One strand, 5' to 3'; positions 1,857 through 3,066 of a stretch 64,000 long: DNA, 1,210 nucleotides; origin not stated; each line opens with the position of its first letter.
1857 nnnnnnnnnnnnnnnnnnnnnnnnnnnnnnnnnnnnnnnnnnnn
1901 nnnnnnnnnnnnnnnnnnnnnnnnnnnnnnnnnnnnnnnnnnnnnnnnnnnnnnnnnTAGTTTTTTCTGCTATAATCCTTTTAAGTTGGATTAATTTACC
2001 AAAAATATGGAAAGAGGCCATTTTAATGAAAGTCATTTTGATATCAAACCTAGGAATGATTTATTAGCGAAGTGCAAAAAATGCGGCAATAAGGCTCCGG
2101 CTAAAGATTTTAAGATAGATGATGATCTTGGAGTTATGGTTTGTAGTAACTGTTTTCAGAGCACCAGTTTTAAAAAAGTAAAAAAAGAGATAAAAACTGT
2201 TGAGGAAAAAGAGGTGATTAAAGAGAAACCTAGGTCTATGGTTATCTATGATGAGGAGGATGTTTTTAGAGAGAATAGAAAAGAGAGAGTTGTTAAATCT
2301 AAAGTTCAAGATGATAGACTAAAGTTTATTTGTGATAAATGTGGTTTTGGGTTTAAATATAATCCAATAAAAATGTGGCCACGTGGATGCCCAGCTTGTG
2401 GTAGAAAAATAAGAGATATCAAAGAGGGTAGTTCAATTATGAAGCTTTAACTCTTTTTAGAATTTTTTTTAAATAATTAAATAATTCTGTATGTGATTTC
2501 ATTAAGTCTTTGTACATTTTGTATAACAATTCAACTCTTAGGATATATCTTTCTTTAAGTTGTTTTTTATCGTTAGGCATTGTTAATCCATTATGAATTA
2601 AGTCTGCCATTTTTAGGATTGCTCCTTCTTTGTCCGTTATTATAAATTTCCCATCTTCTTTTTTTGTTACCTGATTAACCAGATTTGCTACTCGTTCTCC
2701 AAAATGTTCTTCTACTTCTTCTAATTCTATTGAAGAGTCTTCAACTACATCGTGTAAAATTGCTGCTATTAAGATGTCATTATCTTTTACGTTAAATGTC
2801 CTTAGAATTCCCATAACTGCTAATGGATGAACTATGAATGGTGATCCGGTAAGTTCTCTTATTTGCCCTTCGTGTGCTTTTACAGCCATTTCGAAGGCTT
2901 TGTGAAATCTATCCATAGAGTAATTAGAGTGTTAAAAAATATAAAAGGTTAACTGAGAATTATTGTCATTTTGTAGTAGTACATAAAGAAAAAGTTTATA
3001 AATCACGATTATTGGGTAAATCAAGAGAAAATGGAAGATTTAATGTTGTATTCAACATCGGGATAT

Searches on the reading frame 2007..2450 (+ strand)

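Call 95: search_protein_families(library=pfam, proteins=[window:2007-2450:+], max_evalue=0.00001)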
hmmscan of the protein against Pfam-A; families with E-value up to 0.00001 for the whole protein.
window:2007-2450:+ (147 aa): 1 family
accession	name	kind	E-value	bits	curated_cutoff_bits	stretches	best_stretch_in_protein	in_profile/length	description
PF01155.25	HypA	-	7.6e-06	26.4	28.9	0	96-143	60-104/112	Hydrogenase/urease nickel incorporation, metallochaperone, hypA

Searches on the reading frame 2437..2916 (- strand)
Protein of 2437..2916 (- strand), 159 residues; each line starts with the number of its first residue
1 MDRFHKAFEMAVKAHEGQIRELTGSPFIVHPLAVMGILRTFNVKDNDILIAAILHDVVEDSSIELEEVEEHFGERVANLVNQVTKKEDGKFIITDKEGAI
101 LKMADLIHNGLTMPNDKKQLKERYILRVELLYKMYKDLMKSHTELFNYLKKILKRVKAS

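Call 95: search_protein_families(library=pfam, proteins=[window:2437-2916:-], max_evalue=0.00001)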
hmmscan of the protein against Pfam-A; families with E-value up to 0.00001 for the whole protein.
window:2437-2916:- (159 aa): 2 families
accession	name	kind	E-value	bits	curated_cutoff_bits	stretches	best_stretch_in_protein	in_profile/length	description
PF13328.12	HD_4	-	7.4e-16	58.7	27.2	1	7-86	1-77/156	HD domain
PF01966.28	HD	-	4.4e-06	27.4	22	0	29-105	3-111/116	HD domain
